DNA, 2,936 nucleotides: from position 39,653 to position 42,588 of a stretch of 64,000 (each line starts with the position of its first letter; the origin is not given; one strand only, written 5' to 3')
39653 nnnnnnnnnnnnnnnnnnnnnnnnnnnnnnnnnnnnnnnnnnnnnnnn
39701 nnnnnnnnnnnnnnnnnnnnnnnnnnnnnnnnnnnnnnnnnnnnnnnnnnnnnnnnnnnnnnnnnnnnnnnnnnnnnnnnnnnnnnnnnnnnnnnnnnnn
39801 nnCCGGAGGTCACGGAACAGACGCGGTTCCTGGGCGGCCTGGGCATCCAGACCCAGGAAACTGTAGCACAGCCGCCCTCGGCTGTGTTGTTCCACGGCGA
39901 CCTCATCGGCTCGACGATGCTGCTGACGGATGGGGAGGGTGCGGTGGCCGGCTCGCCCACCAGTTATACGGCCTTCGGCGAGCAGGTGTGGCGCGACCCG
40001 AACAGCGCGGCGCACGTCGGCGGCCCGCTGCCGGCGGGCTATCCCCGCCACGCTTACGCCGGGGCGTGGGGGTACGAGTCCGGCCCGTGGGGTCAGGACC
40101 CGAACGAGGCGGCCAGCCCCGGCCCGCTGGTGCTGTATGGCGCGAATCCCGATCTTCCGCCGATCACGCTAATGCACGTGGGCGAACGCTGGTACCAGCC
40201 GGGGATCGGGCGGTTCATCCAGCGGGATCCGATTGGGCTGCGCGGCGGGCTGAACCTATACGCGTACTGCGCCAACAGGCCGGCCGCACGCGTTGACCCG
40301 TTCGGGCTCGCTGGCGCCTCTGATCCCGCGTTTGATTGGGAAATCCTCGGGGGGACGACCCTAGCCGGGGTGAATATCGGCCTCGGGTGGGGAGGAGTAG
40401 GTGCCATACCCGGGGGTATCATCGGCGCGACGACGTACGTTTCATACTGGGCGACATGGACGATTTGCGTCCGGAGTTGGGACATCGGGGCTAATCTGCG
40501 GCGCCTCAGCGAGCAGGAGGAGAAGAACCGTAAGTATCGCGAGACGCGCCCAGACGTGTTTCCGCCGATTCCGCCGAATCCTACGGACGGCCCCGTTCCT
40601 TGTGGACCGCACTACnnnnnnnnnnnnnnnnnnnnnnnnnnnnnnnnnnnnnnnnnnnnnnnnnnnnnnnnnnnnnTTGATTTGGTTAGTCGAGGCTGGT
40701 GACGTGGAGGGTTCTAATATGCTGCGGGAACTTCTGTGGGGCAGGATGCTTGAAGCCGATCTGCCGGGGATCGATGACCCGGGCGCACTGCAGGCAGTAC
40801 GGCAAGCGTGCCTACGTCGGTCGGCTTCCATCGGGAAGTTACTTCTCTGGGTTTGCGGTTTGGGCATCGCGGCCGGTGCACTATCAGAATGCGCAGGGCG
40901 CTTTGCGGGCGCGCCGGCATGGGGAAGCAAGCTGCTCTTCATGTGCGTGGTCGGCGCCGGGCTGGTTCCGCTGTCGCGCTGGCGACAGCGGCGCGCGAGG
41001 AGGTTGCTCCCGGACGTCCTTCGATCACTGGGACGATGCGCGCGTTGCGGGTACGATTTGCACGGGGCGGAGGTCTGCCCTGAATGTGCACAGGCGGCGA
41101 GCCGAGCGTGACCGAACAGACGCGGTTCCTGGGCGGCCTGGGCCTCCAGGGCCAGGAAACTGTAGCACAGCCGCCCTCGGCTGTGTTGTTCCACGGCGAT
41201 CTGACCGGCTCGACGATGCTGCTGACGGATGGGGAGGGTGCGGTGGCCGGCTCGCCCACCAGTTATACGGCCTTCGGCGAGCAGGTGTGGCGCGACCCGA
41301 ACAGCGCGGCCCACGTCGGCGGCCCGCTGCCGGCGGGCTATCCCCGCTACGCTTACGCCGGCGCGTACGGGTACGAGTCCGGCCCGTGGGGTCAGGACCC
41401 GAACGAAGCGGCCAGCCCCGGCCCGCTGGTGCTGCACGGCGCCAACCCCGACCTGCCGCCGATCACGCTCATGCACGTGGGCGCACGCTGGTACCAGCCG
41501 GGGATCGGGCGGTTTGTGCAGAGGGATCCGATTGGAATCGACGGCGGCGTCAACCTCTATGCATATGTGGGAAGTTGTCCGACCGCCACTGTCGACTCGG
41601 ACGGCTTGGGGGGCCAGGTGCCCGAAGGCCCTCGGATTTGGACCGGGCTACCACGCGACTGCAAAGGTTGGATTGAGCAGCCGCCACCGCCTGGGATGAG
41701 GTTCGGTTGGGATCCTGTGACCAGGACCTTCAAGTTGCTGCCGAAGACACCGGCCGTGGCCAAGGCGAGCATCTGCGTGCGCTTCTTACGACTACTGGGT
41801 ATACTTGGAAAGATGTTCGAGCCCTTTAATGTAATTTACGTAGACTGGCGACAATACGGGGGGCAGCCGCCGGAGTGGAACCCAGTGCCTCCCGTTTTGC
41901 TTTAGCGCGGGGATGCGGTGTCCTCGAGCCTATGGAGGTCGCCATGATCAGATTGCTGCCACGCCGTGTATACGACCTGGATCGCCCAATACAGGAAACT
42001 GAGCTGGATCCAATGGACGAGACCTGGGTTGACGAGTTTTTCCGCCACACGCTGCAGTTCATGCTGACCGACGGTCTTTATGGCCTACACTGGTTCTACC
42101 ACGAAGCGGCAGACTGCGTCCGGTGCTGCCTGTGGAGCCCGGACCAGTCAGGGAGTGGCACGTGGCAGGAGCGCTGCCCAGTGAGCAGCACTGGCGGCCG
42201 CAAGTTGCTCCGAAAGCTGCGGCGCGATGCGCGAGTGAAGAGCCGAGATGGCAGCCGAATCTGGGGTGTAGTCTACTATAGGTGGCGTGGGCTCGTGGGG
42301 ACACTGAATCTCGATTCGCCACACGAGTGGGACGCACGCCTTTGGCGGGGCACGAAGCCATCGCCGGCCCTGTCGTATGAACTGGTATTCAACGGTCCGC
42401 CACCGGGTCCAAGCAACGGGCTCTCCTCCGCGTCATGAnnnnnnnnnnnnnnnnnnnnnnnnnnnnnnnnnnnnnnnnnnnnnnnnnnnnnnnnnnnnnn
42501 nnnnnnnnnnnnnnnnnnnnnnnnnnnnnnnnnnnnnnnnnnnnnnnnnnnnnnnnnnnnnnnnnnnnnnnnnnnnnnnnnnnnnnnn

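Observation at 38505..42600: tRNA-Pro-adjacent mini-island: WD40 fragment plus two orphan Rhs toxin-tip/immunity cassettes bounded by direct repeats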

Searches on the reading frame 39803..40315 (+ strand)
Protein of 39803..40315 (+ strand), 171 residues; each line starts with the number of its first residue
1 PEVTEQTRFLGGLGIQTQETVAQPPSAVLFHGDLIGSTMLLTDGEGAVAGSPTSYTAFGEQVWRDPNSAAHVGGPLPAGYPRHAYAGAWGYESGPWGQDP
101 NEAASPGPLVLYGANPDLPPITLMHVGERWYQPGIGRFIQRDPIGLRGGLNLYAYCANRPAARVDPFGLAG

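Call 46: find_related_loci(query=window:39803-40315:+, collection=metagenome_contigs, flank=10000)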
Query window:39803-40315:+ (171 aa) in metagenome_contigs; peptide patterns used: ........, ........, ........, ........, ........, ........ (x = any residue, [..] = any of these).
600 stretches matched a pattern (row limit reached: there are more); 458 encode a relative of the query (tblastn E <= 1e-3); the best 80 are kept; 80 distinct loci.
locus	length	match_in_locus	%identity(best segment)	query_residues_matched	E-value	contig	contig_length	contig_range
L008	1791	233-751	47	3-169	2e-39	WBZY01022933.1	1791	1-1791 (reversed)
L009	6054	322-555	46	91-168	1e-14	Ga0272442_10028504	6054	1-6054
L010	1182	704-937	42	91-168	2e-14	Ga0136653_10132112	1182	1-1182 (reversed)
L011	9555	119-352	45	91-168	2e-14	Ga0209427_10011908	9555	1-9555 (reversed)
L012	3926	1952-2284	30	19-168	8e-14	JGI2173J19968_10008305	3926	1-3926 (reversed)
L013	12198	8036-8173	61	123-168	3e-13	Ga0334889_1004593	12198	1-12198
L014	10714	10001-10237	48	91-170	3e-13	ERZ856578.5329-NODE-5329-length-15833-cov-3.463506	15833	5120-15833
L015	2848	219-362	56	123-170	2e-13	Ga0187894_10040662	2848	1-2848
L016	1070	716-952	48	91-170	2e-13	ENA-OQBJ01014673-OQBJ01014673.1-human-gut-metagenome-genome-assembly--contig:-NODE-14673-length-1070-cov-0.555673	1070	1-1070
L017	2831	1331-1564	48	91-169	4e-13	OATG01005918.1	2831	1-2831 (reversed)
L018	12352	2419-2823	33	10-169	3e-13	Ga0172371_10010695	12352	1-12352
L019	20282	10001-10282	43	68-170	4e-13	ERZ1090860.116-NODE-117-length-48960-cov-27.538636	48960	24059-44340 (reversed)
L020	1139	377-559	52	109-168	6e-13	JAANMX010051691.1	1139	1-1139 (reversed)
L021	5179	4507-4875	31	7-170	1e-12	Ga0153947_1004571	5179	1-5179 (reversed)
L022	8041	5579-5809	47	91-168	1e-12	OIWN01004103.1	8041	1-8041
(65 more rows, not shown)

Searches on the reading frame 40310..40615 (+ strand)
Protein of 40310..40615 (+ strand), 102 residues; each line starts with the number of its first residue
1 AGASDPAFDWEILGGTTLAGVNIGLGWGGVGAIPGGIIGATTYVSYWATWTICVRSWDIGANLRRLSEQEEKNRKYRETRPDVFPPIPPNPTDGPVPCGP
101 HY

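Call 51: search_solved_structures(query=A3, max_evalue=1)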
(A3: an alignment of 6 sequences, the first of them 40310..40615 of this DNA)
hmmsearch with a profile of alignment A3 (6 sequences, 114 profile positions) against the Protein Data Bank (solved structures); distinct sequences matched with E-value up to 1: 13.
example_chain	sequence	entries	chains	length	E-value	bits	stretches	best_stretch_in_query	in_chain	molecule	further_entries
6b0n_G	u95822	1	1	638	0.084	16.1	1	25-74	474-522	Envelope glycoprotein gp140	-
6p62_A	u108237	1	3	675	0.16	15.2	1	25-74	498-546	HIV-1 Env BG505 NFL TD+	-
8r2o_A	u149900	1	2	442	0.21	14.9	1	51-107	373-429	Maltodextrin-binding protein,Huntingtin, myristoylated N-terminal fragment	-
9cu5_C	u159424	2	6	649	0.25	14.6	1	26-74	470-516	HIV Env JRFL NFL TD CC3+ gp140 | JRFL NFL TD CC3+ gp140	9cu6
3io4_A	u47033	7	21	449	0.28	14.4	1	44-105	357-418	Maltose-binding periplasmic protein,Huntingtin fusion protein | Maltose-binding periplasmic protein, HUNTINGTIN FUSION PROTEIN | Maltose-binding protein, huntin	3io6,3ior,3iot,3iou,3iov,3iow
6jig_A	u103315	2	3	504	0.3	14.3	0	82-113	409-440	GMP reductase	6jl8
9pyd_A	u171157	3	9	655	0.35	14.1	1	25-73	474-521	BG505 NFL TD CC3+ gp140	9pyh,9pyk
9ogl_A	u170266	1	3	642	0.39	14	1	23-74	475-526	Envelope glycoprotein gp160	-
9ogm_A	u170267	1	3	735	0.41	13.9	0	23-74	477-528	Envelope glycoprotein gp160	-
6lk4_A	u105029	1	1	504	0.48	13.7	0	82-113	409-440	Guanosine 5'-monophosphate Reductase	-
9wqv_a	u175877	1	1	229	0.55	13.5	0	23-108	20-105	NADH:ubiquinone oxidoreductase 41 kd complex i subunit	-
8eqn_A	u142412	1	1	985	0.62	13.3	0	25-72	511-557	BG505 UFO-E2p-L4P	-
6x65_N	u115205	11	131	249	0.93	12.8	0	16-54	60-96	Outer membrane protein, OmpA family protein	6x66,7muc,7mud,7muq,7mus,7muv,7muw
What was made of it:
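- On Curated glycine-zipper or bacteriocin families (Pfam Gly-zipper_Omp, Gly-zipper_YMGG, Bacteriocin_IIc): No PDB sequence match reaches significance (call 51).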

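Call 72: search_protein_families(library=pfam, alignment_id=A3, max_evalue=10)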
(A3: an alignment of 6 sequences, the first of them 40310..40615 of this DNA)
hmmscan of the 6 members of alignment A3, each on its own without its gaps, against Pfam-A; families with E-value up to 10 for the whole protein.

A. member 1, window:40310-40615:+ (102 aa): 1 family
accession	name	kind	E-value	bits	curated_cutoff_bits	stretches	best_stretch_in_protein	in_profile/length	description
PF21724.2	DUF6861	-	0.09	12.7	28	1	16-41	50-75/194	Family of unknown function (DUF6861)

B. families by the number of members that match (of 6 scanned): 11 families
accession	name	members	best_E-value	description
PF21724.2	DUF6861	2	0.09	Family of unknown function (DUF6861)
PF13488.11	Gly-zipper_Omp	2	2.1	Glycine zipper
PF20398.3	DUF6691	1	0.059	Family of unknown function (DUF6691)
PF20721.2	C19orf12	1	0.098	C19orf12-like protein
PF19814.4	DUF6297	1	0.12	Family of unknown function (DUF6297)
PF12301.13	CD99L2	1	0.19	CD99 antigen like protein 2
PF05642.16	Sporozoite_P67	1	0.27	Sporozoite P67 surface antigen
PF05277.18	DUF726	1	0.99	Protein of unknown function (DUF726)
PF10439.15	Bacteriocin_IIc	1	1.8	Bacteriocin class II with double-glycine leader peptide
PF13441.11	Gly-zipper_YMGG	1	2.1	YMGG-like Gly-zipper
PF04888.17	SseC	1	7.7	Secretion system effector C (SseC) like family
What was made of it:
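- On Curated glycine-zipper or bacteriocin families (Pfam Gly-zipper_Omp, Gly-zipper_YMGG, Bacteriocin_IIc): The best E-values among six CT1-family members are 1.8-2.1 (call 72).
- CT1 has no significant Pfam match (Gly-zipper_Omp only E=2.1, call 72).
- Tried and rejected: There was no significant Pfam or PDB match (calls 51, 72).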

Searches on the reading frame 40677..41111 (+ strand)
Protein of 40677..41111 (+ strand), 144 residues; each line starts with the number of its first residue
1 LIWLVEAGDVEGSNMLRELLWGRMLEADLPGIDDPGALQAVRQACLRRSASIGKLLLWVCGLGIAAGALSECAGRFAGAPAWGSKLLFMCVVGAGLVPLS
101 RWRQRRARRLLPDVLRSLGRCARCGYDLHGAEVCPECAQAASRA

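Call 6: search_protein_families(library=pfam, proteins=[window:40677-41111:+], max_evalue=0.1)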
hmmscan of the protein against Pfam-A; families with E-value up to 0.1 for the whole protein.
window:40677-41111:+ (144 aa): 0 families

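Call 7: search_protein_families(library=ncbifam, proteins=[window:40677-41111:+], max_evalue=1)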
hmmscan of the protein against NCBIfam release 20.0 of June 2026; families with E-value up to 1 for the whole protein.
window:40677-41111:+ (144 aa): 1 family
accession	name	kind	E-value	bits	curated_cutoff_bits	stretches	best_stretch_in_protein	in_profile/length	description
NF004542.0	PRK05888.2-3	equivalog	0.07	12.6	248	1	117-138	120-138/203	NADH-quinone oxidoreductase subunit NuoI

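Call 11: search_protein_families(library=padloc, proteins=[window:40677-41111:+], max_evalue=0.1)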
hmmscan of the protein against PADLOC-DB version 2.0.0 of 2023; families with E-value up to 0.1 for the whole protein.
window:40677-41111:+ (144 aa): 0 families
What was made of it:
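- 40719..41111 (+): Imm1, the candidate immunity protein for CT1. It has two hydrophobic helices, an Arg-rich linker and a C-terminal CxxCGY...CPEC zinc ribbon. Its last codons and stop lie inside the first bases of cassette 2. No Pfam, NCBIfam or PADLOC hit (calls 6, 7, 11).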

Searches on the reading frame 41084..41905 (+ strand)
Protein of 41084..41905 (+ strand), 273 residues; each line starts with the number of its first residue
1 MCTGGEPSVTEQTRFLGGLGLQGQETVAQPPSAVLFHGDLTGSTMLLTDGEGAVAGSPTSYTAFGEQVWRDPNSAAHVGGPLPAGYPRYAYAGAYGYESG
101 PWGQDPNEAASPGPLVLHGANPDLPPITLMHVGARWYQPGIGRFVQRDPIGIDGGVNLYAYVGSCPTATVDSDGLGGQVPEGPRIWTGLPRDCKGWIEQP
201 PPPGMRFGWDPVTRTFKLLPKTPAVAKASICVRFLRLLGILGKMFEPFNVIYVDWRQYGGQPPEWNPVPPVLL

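Call 6: search_protein_families(library=pfam, proteins=[window:41084-41905:+], max_evalue=0.1)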
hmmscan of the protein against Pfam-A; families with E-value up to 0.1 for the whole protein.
window:41084-41905:+ (273 aa): 0 families

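Call 7: search_protein_families(library=ncbifam, proteins=[window:41084-41905:+], max_evalue=1)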
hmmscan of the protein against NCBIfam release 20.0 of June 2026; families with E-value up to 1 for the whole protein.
window:41084-41905:+ (273 aa): 2 families
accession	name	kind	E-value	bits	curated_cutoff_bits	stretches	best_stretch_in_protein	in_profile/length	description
TIGR03696.1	Rhs_assc_core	domain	1.9e-15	57.1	32.5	1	101-175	3-76/76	RHS repeat-associated core domain-containing protein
NF041261.1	RHS_core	equivalog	0.00036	18.5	2000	1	130-175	1217-1261/1261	RHS element core protein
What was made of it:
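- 41102..41905 (+): Cassette 2 Rhs fragment (ORF 41084-41905, 273 aa). It is more deeply truncated: core only (41102-41608), then toxin tip CT2 (41609-41905), which has no relatives. TIGR03696 E=2e-15 (call 7).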

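Call 11: search_protein_families(library=padloc, proteins=[window:41084-41905:+], max_evalue=0.1)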
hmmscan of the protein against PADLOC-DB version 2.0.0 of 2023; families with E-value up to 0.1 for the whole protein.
window:41084-41905:+ (273 aa): 0 families

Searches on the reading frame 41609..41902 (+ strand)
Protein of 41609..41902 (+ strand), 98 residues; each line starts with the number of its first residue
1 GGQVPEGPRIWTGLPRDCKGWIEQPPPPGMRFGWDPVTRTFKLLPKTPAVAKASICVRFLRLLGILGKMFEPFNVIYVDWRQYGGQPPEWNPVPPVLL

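Call 31: find_homologous_proteins(query=window:41609-41902:+, max_evalue=0.01)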
Query seq(98 aa): no candidate shares three 5-residue words with the query. No homologue found.

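Call 44: search_protein_representatives(protein=window:41609-41902:+)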
Query: 98 residues. Proteins with E-value up to 0.001 (for the whole library): 3; up to 1e-10: 1; up to 1e-30: 1. The best 3 are listed.
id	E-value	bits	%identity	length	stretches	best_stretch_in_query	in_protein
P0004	4.5e-62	223.9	100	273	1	1-98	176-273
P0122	3.8e-06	43.4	33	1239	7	33-91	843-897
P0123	8.5e-05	39.0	45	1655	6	27-44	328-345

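Call 53: search_solved_structures(query=window:41609-41902:+, max_evalue=1)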
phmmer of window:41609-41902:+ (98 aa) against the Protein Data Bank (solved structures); distinct sequences matched with E-value up to 1: 0.
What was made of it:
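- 41102..41905 (+): CT2 gave no true homologue among 1.84 billion representatives (call 44), nothing in the word-indexed search (call 31) and nothing in PDB sequences (call 53).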

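Call 63: predict_structure(protein=window:41609-41902:+)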
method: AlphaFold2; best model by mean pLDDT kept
length: 98 residues; sequences in the alignment: 1
mean_pLDDT: 49.9   pTM: 0.35
mean pLDDT of the five models: 49.9, 41.0, 38.0, 37.2, 33.4
residues with pLDDT >= 90: 0; 70-90: 2; 50-70: 46; < 50: 50
segments of 3 or more residues with pLDDT < 50: 1-13, 69-98
pLDDT, mean of each block of 10 residues (from residue 1): 39 55 50 52 55 66 60 45 43 30
secondary structure, 60 per line:
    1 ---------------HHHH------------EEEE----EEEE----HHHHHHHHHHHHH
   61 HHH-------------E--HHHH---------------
elements in order: H16-19 E32-35 E40-43 H48-63 H80-83
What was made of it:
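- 41102..41905 (+): The AF2 model has pLDDT 50 (call 63).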

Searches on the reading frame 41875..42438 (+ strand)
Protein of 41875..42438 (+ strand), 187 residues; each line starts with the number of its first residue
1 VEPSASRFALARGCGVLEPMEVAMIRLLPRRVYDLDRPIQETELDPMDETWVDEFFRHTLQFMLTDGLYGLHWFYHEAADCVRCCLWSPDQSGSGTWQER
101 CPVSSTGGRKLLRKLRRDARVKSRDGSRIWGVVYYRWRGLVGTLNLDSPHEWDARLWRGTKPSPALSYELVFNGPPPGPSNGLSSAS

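Call 6: search_protein_families(library=pfam, proteins=[window:41875-42438:+], max_evalue=0.1)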
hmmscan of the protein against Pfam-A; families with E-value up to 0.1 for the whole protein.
window:41875-42438:+ (187 aa): 0 families

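Call 7: search_protein_families(library=ncbifam, proteins=[window:41875-42438:+], max_evalue=1)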
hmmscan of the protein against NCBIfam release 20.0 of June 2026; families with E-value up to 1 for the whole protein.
window:41875-42438:+ (187 aa): 0 families

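Call 11: search_protein_families(library=padloc, proteins=[window:41875-42438:+], max_evalue=0.1)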
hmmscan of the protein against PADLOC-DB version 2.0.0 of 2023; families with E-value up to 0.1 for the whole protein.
window:41875-42438:+ (187 aa): 0 families

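Call 32: find_homologous_proteins(query=window:41932-42435:+, max_evalue=0.01)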
Query seq(168 aa) (168 aa): 1 proteins with E <= 0.01 among 26 candidates.
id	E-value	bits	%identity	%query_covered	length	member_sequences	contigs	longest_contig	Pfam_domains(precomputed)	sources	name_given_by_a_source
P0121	4.0e-112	391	100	98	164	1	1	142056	-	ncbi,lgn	-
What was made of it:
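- On Rhs / YD-repeat polymorphic toxins: For CT2/Imm2 the evidence is position only (calls 32, 44).
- CT2 and Imm2 have no relatives (calls 32, 44).
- Tried and rejected: The word-indexed searches found nothing or only the query itself (calls 31, 32).
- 41932..42438 (+): Imm2, the candidate immunity protein for CT2. It is soluble (no hydrophobic segment) and has no detectable relatives. The only database match is itself (P0121, call 32).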

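Call 35: find_encoding_contigs(protein=P0121, flank=10000, max_places=4)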
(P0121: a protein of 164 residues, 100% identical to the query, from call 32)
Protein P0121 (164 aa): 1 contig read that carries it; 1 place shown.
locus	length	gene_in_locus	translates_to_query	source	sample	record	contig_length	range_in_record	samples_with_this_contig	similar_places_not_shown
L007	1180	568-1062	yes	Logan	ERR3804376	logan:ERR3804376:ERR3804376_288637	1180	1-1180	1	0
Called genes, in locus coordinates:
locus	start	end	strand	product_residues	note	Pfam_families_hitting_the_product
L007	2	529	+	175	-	?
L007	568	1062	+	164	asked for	-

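Call 52: search_solved_structures(query=window:41932-42435:+, max_evalue=1)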
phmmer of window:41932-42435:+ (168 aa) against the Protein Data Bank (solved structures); distinct sequences matched with E-value up to 1: 0.
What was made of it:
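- Tried and rejected: PDB sequence searches were empty (calls 52, 53).
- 41932..42438 (+): No PDB match (call 52).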

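Call 61: predict_structure(protein=window:41932-42435:+)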
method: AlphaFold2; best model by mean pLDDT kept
length: 168 residues; sequences in the alignment: 1
mean_pLDDT: 38.2   pTM: 0.30
mean pLDDT of the five models: 38.2, 35.8, 35.0, 31.0, 29.3
residues with pLDDT >= 90: 0; 70-90: 0; 50-70: 21; < 50: 147
segments of 3 or more residues with pLDDT < 50: 1-49, 57-63, 82-168
pLDDT, mean of each block of 10 residues (from residue 1): 22 28 32 40 38 50 51 50 46 42 38 42 37 34 34 36 26
secondary structure, 60 per line:
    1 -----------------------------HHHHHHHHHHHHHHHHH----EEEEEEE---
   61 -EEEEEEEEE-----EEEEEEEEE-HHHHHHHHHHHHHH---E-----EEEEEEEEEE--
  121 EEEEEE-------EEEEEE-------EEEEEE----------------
elements in order: H30-46 E51-57 E62-70 E76-84 H86-99 E109-118 E121-126 E134-139 E147-152
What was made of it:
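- CT2 and Imm2 could not be assigned any fold (calls 61, 63).
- Tried and rejected: Single-sequence AlphaFold models had pLDDT 50 and 38, too poor for fold search, so none was run (calls 61, 63).
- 41932..42438 (+): AF2 model pLDDT 38 (call 61).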
